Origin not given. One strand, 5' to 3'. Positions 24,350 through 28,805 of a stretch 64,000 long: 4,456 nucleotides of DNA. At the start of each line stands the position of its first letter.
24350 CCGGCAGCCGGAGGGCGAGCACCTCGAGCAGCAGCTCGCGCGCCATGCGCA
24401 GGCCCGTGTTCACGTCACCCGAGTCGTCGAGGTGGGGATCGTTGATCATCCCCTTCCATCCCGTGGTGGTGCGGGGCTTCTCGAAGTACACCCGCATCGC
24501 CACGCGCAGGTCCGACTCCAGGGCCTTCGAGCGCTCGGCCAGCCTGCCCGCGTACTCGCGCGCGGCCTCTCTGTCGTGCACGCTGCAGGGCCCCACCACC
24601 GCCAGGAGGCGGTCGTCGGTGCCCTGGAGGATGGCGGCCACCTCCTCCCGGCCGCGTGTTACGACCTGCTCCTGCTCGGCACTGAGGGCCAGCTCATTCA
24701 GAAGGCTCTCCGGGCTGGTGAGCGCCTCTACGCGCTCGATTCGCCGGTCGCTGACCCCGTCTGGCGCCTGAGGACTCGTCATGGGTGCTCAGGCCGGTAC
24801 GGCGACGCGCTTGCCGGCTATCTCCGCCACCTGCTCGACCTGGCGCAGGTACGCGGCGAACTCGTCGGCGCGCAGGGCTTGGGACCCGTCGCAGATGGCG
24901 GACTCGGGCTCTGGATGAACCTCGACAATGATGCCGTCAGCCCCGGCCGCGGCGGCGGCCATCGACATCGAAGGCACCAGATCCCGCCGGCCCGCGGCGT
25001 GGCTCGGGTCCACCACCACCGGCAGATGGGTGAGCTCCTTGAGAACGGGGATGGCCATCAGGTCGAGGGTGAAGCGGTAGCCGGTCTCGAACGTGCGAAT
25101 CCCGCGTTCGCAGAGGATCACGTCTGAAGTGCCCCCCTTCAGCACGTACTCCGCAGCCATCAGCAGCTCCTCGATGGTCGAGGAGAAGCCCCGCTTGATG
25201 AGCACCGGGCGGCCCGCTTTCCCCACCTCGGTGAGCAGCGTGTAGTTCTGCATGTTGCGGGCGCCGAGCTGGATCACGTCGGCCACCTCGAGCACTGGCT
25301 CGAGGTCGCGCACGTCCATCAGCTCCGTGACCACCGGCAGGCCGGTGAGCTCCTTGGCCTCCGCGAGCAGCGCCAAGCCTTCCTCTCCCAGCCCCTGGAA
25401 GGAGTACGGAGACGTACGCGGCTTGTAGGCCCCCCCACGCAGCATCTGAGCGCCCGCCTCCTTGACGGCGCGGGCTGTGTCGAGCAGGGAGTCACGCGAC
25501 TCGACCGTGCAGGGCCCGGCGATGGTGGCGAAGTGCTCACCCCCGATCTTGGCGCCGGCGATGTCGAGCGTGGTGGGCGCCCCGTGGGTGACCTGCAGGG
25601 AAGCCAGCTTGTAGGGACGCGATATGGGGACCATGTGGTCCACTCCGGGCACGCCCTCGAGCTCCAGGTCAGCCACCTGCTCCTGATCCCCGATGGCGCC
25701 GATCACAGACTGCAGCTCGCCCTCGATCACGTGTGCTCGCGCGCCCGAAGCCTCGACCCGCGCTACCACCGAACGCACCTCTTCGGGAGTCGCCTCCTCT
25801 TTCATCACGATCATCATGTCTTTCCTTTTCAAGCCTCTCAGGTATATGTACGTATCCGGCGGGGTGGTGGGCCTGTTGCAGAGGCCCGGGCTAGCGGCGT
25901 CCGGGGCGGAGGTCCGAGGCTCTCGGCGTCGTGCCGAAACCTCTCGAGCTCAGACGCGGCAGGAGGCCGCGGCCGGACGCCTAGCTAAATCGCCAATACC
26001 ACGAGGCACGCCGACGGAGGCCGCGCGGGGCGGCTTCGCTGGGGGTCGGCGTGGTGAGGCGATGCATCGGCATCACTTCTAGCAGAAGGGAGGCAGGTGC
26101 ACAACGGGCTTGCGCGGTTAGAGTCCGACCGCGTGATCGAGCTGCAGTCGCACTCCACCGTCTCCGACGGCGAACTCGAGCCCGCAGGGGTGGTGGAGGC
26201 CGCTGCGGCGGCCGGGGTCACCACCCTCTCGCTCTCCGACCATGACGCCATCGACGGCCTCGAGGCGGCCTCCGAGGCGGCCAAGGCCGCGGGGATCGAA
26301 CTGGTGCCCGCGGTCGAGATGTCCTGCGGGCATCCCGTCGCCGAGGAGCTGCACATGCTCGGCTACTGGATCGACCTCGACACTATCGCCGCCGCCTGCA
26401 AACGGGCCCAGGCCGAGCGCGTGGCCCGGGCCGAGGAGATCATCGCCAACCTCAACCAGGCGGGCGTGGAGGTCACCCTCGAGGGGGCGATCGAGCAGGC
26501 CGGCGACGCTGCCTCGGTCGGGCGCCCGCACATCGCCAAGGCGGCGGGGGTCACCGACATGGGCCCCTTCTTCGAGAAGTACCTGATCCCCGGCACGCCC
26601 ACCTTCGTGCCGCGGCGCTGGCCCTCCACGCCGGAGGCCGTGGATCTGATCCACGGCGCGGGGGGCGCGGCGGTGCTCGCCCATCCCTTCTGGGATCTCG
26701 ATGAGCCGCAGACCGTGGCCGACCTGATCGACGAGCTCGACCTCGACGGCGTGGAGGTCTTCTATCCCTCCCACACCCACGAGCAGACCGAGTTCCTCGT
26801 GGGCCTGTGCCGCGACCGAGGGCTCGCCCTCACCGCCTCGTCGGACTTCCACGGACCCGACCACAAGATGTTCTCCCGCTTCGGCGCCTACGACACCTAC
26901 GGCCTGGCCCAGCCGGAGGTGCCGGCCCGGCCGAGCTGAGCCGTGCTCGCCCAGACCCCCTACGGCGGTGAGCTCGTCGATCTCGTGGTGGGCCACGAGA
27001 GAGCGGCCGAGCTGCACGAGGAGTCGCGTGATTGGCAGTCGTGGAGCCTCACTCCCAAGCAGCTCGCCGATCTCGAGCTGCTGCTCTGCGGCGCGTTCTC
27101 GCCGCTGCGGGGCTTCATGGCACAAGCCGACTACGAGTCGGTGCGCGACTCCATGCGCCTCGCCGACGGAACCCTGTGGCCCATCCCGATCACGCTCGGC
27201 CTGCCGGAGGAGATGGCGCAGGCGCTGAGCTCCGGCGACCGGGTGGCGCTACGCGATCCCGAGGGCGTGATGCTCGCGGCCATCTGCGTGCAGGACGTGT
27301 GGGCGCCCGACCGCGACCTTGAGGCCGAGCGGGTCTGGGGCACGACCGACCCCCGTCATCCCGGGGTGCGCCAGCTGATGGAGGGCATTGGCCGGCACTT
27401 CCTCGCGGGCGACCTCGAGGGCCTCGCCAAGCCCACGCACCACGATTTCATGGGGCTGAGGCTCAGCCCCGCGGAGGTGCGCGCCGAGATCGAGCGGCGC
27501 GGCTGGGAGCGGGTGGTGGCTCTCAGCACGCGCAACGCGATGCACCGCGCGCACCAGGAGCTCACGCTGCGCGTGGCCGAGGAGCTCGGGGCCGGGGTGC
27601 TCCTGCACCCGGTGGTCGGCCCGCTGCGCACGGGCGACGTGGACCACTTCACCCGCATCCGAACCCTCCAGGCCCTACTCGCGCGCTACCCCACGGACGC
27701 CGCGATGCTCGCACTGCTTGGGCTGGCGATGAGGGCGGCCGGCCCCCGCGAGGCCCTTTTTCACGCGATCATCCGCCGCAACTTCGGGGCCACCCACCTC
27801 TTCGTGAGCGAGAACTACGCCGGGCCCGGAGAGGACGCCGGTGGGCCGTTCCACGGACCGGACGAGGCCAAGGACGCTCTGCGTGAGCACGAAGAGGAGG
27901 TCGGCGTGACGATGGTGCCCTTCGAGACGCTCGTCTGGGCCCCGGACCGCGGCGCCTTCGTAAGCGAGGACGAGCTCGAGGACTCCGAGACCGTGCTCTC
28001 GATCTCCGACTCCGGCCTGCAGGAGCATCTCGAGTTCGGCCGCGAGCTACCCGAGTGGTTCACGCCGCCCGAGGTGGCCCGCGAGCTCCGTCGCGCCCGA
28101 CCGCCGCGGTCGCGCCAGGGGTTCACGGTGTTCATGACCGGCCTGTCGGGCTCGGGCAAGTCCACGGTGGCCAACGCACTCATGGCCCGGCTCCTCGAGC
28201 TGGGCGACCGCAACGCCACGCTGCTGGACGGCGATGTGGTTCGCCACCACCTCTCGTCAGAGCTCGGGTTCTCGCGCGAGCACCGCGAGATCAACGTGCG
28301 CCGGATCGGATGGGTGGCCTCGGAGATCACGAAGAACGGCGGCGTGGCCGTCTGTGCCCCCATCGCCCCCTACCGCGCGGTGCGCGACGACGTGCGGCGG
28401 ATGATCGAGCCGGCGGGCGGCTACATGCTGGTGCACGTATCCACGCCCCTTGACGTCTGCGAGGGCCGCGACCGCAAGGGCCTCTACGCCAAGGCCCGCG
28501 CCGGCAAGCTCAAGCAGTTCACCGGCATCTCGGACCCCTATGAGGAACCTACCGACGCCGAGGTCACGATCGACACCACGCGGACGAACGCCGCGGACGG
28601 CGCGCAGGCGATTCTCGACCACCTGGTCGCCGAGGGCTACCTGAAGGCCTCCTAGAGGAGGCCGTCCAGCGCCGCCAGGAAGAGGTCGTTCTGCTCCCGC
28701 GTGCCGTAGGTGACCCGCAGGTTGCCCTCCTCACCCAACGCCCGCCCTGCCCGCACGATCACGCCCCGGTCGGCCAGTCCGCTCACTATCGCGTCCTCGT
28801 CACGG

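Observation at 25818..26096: Candidate aromatic-amino-acid attenuator: hidden 30-codon leader ORF ending W-Y-W-R-F-S upstream of the tandem DAHP synthase genes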

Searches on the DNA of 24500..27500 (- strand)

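Call 3: search_rna_families(source=window, start=24500, end=27500, threshold=evalue, max_evalue=10, show_alignments=3)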
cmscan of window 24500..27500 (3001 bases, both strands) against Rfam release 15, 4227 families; matches with E-value up to 10: 4.
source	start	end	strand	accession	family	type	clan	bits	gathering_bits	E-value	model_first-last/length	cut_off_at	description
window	25998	26029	-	RF04122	mir-1204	Gene; miRNA;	-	17.2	70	5.8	1-67/67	no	mir-1204 microRNA precursor family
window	26707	26781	-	RF02522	Virus_CITE_8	Cis-reg;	-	17.1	80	9.9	1-71/71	no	Pea enation mosaic virus-2 cap-independent translation element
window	27219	27272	+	RF02136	HTT-AS1_3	Gene; lncRNA;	-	16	70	7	1-60/60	no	HTT antisense RNA 1 conserved region 3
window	24634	24655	+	RF02791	CcsR1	Gene; sRNA;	-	14.8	65.3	3.5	12-33/83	no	Conserved CCUCCUCCC motif stress-induced RNA 1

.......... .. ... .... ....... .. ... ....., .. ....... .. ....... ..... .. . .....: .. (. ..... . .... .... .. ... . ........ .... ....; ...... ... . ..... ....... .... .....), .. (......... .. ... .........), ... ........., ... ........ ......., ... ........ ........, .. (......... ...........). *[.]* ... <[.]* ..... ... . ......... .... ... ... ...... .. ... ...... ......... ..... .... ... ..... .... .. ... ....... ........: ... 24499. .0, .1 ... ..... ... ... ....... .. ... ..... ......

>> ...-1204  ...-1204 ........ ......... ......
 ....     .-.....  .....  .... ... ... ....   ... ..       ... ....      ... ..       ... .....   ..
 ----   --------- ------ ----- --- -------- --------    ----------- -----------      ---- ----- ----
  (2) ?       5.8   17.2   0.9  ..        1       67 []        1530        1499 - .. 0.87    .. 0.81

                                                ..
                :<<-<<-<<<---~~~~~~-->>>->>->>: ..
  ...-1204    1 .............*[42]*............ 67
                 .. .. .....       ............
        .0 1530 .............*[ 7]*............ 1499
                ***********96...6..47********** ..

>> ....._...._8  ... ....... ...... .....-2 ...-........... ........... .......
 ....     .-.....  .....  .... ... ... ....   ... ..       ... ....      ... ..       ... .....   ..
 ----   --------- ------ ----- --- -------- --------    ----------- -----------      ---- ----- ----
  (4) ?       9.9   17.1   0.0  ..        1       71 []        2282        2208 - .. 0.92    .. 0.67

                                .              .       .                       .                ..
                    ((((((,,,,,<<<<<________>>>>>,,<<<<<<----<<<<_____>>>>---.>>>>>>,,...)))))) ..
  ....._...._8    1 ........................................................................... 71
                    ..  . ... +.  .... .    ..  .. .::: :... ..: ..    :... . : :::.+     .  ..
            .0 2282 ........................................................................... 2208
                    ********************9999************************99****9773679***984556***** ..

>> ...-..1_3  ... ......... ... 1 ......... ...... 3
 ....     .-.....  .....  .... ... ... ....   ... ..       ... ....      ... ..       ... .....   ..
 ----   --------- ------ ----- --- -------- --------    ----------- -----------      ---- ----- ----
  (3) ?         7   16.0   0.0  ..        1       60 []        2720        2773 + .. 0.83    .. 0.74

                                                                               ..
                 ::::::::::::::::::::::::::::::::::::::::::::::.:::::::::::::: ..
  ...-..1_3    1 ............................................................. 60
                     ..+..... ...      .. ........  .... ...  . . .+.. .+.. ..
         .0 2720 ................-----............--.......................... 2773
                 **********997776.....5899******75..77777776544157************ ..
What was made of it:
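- On Rfam leader families (Trp_leader, Phe_leader and others) and T-box: Call 3: E<=10 scan of 24500-27500 gave only noise.
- Closest known: Classical enterobacterial attenuators trpL and pheL. Different: No Rfam match even at E<=10 (call 3).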

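Call 62: search_rna_families(sources=[L001, L005, L010, L020, L064, L091, L139], threshold=gathering)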
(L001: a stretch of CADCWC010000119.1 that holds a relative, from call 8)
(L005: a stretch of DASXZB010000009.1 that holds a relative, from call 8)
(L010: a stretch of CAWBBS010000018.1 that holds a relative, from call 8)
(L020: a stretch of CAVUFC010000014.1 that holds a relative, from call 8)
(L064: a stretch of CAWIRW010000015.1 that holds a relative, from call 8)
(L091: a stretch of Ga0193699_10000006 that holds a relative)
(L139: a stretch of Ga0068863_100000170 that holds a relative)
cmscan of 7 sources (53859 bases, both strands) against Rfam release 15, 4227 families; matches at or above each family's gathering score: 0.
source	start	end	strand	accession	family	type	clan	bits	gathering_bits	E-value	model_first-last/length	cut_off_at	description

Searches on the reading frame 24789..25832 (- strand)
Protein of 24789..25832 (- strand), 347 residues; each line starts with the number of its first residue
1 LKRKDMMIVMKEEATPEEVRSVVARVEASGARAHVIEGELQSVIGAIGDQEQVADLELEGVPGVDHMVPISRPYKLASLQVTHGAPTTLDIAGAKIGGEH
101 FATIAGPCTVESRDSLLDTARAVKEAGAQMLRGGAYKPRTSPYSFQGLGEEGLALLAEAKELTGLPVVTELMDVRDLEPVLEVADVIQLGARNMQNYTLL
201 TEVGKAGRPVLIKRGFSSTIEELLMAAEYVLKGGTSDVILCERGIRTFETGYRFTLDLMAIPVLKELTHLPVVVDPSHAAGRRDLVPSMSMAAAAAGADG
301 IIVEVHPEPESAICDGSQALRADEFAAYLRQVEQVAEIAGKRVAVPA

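Call 6: search_protein_families(library=pfam, proteins=[window:24789-25832:-])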
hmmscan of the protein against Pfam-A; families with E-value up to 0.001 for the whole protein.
window:24789-25832:- (347 aa): 3 families
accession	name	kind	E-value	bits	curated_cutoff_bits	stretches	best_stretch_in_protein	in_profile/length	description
PF00793.26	DAHP_synth_1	-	1.8e-79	266.9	25.5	1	95-338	11-267/270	DAHP synthetase I family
PF18152.6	DAHP_snth_FXD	-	6.1e-18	64.8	27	1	6-71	1-66/67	DAHP synthase ferredoxin-like domain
PF03102.20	NeuB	-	7.6e-05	22.7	22.1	1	148-342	53-239/241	NeuB family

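Call 8: find_related_loci(query=window:24789-25817:-, collection=genome_contigs, flank=3000)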
Query window:24789-25817:- (342 aa) in genome_contigs; peptide patterns used: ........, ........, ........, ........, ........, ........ (x = any residue, [..] = any of these).
600 stretches matched a pattern (row limit reached: there are more); 596 encode a relative of the query (tblastn E <= 1e-3); the best 80 are kept; 80 distinct loci.
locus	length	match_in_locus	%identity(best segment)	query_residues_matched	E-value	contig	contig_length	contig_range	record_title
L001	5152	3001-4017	78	1-339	8e-179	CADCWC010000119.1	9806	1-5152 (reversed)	MAG: uncultured Thermoleophilia bacterium isolate AVDCRST_MAG79 genome assembly, contig: NODE1467, whole genome shotgun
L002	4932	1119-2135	76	1-339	1e-169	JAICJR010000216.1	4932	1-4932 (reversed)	MAG: Thermoleophilaceae bacterium isolate GZL_HY_2_bin.6 k141_919544_length_4932_cov_16.1889, whole genome shotgun seque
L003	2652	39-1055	75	1-339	5e-175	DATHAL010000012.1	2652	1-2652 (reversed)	MAG TPA_asm: Solirubrobacterales bacterium isolate SMAG_U10689 k141_192415, whole genome shotgun sequence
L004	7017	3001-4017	75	1-339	4e-163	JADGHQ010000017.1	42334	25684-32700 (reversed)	MAG: Thermoleophilaceae bacterium isolate HOG39 NODE_314_length_42334_cov_57.590932, whole genome shotgun sequence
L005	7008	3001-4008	74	1-336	3e-162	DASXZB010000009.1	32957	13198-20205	MAG TPA_asm: Solirubrobacteraceae bacterium isolate SMAG_U4840 k141_1722389, whole genome shotgun sequence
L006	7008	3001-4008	74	1-336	5e-162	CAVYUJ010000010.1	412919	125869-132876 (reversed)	MAG: uncultured Actinomycetota bacterium isolate MFD09671.bin.2.92 genome assembly, contig: contig_6545, whole genome sh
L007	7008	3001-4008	72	1-336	1e-161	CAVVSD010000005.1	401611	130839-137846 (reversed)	MAG: uncultured Solirubrobacterales bacterium isolate MFD02840.bin.1.311 genome assembly, contig: contig_28182, whole ge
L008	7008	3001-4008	72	1-336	9e-161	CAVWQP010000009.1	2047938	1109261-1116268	MAG: uncultured Solirubrobacterales bacterium isolate MFD09368.bin.1.64 genome assembly, contig: contig_724, whole genom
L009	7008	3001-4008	73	1-336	2e-160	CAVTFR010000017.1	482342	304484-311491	MAG: uncultured Thermoleophilaceae bacterium isolate MFD09267.bin.1.140 genome assembly, contig: contig_67985, whole gen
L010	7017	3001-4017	71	1-336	1e-159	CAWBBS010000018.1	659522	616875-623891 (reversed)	MAG: uncultured Solirubrobacteraceae bacterium isolate MFD04780.bin.2.74 genome assembly, contig: contig_7041, whole gen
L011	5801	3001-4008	73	1-336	3e-159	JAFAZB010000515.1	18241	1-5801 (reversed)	MAG: Solirubrobacterales bacterium isolate CP_BM_RX_R8_30 BM_RX_R8_k147_2115590, whole genome shotgun sequence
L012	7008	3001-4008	74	1-336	5e-159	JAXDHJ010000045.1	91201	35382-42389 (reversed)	MAG: Solirubrobacteraceae bacterium isolate BP_521 scaffold_4675916, whole genome shotgun sequence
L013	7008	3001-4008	70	1-336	3e-159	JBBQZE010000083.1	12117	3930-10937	MAG: Solirubrobacterales bacterium isolate Co_metawrap_2203 Cmw_2203_k141_12051129_length_12117_cov_8.0000, whole genome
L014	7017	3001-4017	71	1-336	4e-158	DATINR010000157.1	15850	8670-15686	MAG TPA_asm: Solirubrobacteraceae bacterium isolate SMAG_U15801 k141_240200, whole genome shotgun sequence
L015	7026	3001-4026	70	1-339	3e-158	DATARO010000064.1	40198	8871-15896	MAG TPA_asm: Solirubrobacteraceae bacterium isolate SMAG_U5495 k141_1910908, whole genome shotgun sequence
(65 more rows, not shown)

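Call 34: list_cluster_members(proteins=[window:24789-25817:-, window:25984-26073:-, window:25984-26067:-])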
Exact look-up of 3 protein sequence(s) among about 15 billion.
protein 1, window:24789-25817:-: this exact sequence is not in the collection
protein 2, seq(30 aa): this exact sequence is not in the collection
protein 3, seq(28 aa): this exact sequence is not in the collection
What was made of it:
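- Tried and rejected: Exact look-up of the DAHPS and the leader peptide among 15 billion proteins: not found, so the source genome stays unidentified (call 34).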

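Call 52: search_protein_families(library=ncbifam, proteins=[window:24789-25817:-])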
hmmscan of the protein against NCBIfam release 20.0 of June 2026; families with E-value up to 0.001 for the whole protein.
window:24789-25817:- (342 aa): 8 families
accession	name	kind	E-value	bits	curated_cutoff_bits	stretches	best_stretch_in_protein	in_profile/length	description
NF006421.0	PRK08673.1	subfamily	2.3e-142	474.2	335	1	1-337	1-336/338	3-deoxy-7-phosphoheptulonate synthase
NF009933.0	PRK13396.1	subfamily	1.7e-115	385.8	486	1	1-335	1-342/352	3-deoxy-7-phosphoheptulonate synthase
TIGR01361.1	DAHP_synth_Bsub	equivalog_domain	1.9e-113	378.1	267.75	1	78-328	8-258/260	3-deoxy-7-phosphoheptulonate synthase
NF041229.1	BagF_FevY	exception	1.2e-111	373.2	700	1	5-321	1-316/340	phospho-2-dehydro-3-deoxyheptonate aldolase BagF/FevY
NF009239.0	PRK12595.1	equivalog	1.6e-99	333.3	279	1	79-332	102-355/360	bifunctional 3-deoxy-7-phosphoheptulonate synthase/chorismate mutase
NF003543.0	PRK05198.1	equivalog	1.3e-38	132.6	242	1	94-334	16-271/273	3-deoxy-8-phosphooctulonate synthase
TIGR01362.1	KDO8P_synth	equivalog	9e-38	129.9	314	1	95-334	2-256/258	3-deoxy-8-phosphooctulonate synthase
NF009109.0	PRK12457.1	equivalog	4.7e-28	98.3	457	1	134-333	61-271/281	3-deoxy-8-phosphooctulonate synthase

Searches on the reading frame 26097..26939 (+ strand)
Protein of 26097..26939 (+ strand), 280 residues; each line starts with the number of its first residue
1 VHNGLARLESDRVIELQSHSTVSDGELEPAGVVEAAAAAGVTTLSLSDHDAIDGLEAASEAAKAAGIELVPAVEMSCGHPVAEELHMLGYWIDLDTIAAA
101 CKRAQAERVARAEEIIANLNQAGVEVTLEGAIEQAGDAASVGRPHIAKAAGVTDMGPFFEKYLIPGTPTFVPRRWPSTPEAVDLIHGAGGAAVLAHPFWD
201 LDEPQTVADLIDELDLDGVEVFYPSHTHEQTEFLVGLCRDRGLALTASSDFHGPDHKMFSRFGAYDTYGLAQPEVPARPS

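Call 6: search_protein_families(library=pfam, proteins=[window:26097-26939:+])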
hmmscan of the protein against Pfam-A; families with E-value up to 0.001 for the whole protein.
window:26097-26939:+ (280 aa): 1 family
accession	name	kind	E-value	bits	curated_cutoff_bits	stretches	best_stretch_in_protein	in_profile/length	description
PF02811.25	PHP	-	3.6e-07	31.1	26.4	1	16-78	2-66/164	PHP domain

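Call 52: search_protein_families(library=ncbifam, proteins=[window:26097-26939:+])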
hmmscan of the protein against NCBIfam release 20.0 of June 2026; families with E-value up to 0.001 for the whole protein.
window:26097-26939:+ (280 aa): 6 families
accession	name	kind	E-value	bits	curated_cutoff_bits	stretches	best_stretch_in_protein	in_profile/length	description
NF041577.1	nside_bi_sphtase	equivalog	2.9e-54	184.1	400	1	14-259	4-257/276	3',5'-nucleoside bisphosphate phosphatase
NF047791.1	RNaseRnm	equivalog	2.1e-41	142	375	1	13-254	2-252/275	RNase RNM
NF041661.1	Cycl_ph_dihydrol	equivalog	6.6e-19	68.3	500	2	16-149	2-138/259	phosphoribosyl 1,2-cyclic phosphate 1,2-diphosphodiesterase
NF038032.1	CehA_McbA_metalo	domain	8e-09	35.3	80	1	18-98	9-85/315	CehA/McbA family metallohydrolase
NF004981.0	PRK06361.1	equivalog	1.6e-05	24.4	117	1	14-76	2-72/217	histidinol phosphate phosphatase domain-containing protein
NF004225.0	PRK05672.1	subfamily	7e-05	21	939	1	15-111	8-106/1047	error-prone DNA polymerase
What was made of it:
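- Checked: The divergent PHP gene probably starts at GTG 26133, not 26097 (the NCBIfam match begins at residue 13-14, call 52).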

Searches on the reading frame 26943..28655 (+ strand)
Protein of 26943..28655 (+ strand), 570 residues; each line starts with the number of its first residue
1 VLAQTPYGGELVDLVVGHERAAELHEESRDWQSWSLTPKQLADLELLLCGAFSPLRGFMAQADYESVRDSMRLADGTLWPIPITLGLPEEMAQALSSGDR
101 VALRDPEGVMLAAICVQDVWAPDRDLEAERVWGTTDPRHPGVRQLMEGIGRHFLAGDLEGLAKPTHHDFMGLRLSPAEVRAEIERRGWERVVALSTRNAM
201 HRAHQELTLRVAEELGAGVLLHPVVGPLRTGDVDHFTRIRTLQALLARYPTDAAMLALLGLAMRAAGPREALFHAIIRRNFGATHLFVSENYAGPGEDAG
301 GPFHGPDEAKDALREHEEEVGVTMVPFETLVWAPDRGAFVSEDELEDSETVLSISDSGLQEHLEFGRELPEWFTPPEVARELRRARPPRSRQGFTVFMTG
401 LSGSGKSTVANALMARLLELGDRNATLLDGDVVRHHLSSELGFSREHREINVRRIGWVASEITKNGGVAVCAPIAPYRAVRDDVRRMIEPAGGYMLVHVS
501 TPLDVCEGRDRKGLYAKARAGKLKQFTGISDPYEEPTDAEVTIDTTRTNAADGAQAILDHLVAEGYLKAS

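Call 6: search_protein_families(library=pfam, proteins=[window:26943-28655:+])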
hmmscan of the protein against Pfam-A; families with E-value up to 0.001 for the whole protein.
window:26943-28655:+ (570 aa): 5 families
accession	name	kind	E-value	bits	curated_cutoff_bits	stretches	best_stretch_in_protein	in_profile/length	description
PF01747.23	ATP-sulfurylase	-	2.3e-65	220.4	24.3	1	172-384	3-211/212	ATP-sulfurylase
PF01583.26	APS_kinase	-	2.1e-58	197.1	21.1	1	392-544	1-152/152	Adenylylsulphate kinase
PF14306.12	PUA_2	-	1.3e-48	165.1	27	1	5-161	2-157/159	PUA-like domain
PF13671.12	AAA_33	-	2.4e-05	25.1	27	1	396-511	2-116/143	AAA domain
PF13238.12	AAA_18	-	6.7e-05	23.8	29.4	0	396-430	1-25/128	AAA domain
